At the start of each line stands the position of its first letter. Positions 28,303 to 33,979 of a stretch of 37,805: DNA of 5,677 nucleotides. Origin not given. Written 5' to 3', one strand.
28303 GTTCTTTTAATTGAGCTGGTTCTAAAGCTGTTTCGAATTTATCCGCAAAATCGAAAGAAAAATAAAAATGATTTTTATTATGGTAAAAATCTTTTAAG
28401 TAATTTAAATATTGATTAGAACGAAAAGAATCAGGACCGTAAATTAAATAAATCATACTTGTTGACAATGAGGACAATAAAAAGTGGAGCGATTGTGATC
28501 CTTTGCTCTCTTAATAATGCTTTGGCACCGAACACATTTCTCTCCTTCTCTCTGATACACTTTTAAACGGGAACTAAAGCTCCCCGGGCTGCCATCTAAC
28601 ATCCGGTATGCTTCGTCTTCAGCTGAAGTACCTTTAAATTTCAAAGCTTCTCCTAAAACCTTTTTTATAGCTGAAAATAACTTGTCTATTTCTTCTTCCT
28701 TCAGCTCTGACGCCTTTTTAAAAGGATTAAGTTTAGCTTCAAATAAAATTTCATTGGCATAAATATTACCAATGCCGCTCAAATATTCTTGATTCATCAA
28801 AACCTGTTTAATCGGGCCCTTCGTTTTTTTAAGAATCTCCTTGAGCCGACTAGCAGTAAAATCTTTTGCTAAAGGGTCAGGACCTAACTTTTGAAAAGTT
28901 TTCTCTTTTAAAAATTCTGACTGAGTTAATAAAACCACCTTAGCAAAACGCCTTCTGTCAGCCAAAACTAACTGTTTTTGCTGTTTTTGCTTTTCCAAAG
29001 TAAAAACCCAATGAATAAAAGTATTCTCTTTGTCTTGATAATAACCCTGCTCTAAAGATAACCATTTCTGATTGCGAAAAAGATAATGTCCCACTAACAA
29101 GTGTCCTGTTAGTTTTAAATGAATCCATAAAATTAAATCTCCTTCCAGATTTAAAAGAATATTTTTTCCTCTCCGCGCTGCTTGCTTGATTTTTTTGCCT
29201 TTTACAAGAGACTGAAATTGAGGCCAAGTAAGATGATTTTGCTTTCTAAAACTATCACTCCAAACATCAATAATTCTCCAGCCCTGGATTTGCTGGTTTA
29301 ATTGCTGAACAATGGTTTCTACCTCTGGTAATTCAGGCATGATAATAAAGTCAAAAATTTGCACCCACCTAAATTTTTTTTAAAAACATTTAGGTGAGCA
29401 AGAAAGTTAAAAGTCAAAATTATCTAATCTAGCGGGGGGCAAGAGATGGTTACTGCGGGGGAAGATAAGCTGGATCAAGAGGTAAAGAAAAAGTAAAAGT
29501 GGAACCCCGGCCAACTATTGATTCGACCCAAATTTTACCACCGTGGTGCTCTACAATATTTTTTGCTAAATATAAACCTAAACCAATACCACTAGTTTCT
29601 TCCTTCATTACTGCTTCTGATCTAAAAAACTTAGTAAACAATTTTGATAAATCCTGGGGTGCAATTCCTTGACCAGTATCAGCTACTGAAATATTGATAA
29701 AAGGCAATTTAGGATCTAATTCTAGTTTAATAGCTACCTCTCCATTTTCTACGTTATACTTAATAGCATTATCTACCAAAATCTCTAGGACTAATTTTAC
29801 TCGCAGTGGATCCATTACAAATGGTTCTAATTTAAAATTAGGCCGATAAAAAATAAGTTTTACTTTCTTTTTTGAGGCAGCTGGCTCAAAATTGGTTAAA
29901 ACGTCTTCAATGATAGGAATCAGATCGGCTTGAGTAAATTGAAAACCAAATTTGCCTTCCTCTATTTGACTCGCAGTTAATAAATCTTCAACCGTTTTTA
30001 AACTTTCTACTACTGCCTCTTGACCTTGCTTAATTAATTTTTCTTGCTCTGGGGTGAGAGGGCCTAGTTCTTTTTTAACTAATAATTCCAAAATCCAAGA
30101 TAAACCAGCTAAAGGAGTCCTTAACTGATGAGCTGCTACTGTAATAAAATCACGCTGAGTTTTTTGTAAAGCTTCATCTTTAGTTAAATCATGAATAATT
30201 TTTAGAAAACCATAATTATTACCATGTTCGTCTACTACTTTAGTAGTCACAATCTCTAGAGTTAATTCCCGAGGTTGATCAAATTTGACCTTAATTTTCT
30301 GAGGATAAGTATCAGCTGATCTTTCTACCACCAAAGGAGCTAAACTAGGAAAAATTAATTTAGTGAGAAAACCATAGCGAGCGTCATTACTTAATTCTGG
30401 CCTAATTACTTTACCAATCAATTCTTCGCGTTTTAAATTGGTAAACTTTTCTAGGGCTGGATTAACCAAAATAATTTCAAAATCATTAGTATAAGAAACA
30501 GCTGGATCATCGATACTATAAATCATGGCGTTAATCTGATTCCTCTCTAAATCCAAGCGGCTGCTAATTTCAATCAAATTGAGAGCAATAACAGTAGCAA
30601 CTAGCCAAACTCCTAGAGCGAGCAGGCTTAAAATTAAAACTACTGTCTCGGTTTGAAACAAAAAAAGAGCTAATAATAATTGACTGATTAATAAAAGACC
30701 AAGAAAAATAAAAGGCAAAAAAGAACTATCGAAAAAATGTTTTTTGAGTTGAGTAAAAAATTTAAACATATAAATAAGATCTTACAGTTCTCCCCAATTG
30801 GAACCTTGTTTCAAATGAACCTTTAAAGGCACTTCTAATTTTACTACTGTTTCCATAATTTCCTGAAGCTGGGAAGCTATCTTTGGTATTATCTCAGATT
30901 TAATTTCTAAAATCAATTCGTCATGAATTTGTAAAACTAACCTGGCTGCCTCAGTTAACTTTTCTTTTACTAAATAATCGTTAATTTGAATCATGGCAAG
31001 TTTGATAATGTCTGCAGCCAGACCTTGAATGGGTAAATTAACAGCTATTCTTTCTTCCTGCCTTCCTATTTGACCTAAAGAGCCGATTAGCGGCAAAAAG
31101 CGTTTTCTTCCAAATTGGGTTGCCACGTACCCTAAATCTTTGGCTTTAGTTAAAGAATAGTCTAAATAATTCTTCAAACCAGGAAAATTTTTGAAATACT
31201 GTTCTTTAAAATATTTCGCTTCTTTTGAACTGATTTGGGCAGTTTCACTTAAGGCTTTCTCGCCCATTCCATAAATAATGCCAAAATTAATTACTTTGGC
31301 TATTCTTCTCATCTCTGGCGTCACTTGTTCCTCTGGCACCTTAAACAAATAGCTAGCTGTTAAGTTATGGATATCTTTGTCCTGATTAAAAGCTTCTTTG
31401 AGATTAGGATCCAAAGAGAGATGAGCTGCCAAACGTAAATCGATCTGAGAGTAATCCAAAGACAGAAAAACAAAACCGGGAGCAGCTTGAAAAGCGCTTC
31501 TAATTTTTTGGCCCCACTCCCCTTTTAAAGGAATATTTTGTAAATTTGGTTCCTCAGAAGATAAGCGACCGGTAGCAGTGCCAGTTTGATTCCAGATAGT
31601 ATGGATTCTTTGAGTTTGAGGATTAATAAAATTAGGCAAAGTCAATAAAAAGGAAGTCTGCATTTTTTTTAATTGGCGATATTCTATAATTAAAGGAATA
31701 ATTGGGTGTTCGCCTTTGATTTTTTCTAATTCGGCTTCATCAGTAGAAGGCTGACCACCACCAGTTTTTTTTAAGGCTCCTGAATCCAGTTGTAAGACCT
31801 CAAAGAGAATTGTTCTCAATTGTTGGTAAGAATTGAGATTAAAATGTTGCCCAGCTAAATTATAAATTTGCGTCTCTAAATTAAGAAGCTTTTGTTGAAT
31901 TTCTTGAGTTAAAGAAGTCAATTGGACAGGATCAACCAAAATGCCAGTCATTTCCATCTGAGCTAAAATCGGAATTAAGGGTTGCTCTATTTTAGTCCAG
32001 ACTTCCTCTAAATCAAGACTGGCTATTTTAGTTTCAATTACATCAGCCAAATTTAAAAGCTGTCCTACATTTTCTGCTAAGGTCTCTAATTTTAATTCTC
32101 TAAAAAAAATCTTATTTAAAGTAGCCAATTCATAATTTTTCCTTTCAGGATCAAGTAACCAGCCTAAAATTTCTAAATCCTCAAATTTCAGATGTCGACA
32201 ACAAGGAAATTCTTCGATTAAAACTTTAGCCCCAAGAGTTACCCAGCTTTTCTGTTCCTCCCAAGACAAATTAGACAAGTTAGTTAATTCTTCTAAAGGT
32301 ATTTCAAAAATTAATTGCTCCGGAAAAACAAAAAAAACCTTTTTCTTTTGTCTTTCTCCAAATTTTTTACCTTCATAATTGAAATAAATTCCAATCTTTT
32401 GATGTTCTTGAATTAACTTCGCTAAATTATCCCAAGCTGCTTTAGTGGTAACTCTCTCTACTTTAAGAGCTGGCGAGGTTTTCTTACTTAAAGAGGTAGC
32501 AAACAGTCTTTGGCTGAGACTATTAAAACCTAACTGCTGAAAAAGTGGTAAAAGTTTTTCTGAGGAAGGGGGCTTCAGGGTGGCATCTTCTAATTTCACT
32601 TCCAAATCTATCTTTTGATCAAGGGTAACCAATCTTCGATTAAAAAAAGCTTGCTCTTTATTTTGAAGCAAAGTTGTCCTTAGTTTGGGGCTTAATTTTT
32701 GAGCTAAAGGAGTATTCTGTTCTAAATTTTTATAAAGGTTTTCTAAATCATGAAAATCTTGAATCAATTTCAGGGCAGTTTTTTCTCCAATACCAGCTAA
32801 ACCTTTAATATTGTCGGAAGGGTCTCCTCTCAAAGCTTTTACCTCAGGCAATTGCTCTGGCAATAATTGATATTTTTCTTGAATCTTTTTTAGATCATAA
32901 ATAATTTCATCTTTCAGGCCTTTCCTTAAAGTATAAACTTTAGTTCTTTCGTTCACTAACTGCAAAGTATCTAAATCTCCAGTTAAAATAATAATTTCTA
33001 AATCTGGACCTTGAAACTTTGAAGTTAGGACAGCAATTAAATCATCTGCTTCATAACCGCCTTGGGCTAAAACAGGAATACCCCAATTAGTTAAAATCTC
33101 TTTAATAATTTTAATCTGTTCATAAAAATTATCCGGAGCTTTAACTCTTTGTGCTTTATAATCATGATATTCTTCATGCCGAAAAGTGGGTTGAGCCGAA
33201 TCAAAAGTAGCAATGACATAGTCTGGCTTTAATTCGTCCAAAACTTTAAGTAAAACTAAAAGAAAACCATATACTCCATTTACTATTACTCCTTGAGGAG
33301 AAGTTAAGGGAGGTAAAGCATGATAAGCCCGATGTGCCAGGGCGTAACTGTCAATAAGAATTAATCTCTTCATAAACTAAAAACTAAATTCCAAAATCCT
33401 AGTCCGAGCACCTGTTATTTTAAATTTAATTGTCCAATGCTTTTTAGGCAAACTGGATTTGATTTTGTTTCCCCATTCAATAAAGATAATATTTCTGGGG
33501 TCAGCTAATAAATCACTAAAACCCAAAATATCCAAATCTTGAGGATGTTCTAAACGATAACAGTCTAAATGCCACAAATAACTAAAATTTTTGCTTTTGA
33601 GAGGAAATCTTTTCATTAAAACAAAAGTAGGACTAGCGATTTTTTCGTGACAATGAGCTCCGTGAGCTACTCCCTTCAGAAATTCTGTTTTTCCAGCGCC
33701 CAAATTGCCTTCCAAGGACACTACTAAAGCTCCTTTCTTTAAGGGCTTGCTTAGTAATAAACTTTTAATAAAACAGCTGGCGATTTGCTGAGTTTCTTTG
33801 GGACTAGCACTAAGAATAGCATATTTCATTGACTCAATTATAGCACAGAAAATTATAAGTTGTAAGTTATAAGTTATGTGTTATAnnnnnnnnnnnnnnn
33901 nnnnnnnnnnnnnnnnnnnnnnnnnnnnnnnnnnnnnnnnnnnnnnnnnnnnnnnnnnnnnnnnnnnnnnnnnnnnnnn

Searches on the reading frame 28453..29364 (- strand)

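Call 15: search_protein_families(library=pfam, proteins=[window:28453-29364:-], max_evalue=0.00001)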
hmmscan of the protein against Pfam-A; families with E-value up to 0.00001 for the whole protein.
window:28453-29364:- (303 aa): 4 families
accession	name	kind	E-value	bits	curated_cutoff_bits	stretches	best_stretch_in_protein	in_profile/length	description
PF06831.19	H2TH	-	2.7e-28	98.2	34.7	1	160-249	1-90/93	Formamidopyrimidine-DNA glycosylase H2TH domain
PF01149.29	Fapy_DNA_glyco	-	1.4e-24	87.4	25.5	1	9-143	1-117/117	Formamidopyrimidine-DNA glycosylase N-terminal domain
PF06827.20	zf-FPG_IleRS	-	6.4e-09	35.9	21.3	1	274-303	1-30/30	Zinc finger found in FPG and IleRS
PF05833.16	NFACT_N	-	9.6e-08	31.7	31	1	163-244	169-249/456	NFACT N-terminal and middle domains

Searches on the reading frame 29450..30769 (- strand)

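Call 15: search_protein_families(library=pfam, proteins=[window:29450-30769:-], max_evalue=0.00001)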
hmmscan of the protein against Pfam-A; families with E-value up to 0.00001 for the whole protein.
window:29450-30769:- (439 aa): 3 families
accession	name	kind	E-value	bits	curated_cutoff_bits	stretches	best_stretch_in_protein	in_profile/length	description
PF02518.31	HATPase_c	-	2e-28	99.5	26.4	1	320-432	2-110/111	Histidine kinase-, DNA gyrase B-, and HSP90-like ATPase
PF00512.31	HisKA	-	5.4e-12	46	26.9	1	205-272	2-66/66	His Kinase A (phospho-acceptor) domain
PF00989.32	PAS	-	2.3e-07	31.2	22.6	1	79-194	3-112/113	PAS fold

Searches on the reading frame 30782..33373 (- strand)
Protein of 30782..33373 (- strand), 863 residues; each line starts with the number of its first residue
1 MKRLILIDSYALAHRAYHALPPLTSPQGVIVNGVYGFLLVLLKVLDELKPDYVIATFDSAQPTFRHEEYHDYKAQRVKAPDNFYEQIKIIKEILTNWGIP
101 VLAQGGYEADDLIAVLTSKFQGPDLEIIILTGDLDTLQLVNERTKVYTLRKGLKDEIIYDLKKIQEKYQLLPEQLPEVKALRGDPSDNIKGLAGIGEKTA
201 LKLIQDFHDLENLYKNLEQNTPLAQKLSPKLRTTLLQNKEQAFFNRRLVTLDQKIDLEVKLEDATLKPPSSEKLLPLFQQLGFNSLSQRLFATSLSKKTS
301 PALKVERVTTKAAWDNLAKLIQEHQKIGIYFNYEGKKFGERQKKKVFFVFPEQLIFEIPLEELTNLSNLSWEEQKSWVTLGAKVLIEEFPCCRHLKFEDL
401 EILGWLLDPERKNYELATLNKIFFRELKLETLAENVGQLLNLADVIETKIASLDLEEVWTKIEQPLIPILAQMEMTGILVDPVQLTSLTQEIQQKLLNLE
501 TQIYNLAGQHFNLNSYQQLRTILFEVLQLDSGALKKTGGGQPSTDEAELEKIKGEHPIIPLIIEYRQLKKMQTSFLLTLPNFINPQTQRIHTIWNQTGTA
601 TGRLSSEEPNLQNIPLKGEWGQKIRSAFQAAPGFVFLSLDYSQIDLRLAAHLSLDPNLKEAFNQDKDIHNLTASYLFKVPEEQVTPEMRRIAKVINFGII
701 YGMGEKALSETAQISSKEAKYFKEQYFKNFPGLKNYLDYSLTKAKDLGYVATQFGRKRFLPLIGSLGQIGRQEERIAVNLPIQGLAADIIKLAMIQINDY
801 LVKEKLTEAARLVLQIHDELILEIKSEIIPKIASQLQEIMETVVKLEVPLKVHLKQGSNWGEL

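Call 15: search_protein_families(library=pfam, proteins=[window:30782-33373:-], max_evalue=0.00001)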
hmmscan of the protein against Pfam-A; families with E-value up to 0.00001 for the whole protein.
window:30782-33373:- (863 aa): 3 families
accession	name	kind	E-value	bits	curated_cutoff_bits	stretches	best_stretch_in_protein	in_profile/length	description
PF00476.26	DNA_pol_A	-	3.5e-140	467.7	34.3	1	485-862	4-381/381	DNA polymerase family A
PF02739.22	5_3_exonuc_N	-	6.6e-50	169.5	34.3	1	3-169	1-164/164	5'-3' exonuclease, N-terminal resolvase-like domain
PF01367.25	5_3_exonuc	-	1.6e-28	99.4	40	1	172-271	3-96/97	5'-3' exonuclease, C-terminal SAM fold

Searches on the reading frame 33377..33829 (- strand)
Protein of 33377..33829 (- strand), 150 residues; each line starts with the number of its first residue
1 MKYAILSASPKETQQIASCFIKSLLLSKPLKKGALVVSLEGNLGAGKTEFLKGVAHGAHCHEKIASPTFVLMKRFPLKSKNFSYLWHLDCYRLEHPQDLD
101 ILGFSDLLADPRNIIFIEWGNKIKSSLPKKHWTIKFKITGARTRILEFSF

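Call 15: search_protein_families(library=pfam, proteins=[window:33377-33829:-], max_evalue=0.00001)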
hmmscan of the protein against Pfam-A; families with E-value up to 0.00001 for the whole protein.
window:33377-33829:- (150 aa): 1 family
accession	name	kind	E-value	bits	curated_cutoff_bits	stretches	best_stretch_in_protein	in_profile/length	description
PF02367.23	TsaE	-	6.3e-30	104.2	26.6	1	9-140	3-122/128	Threonylcarbamoyl adenosine biosynthesis protein TsaE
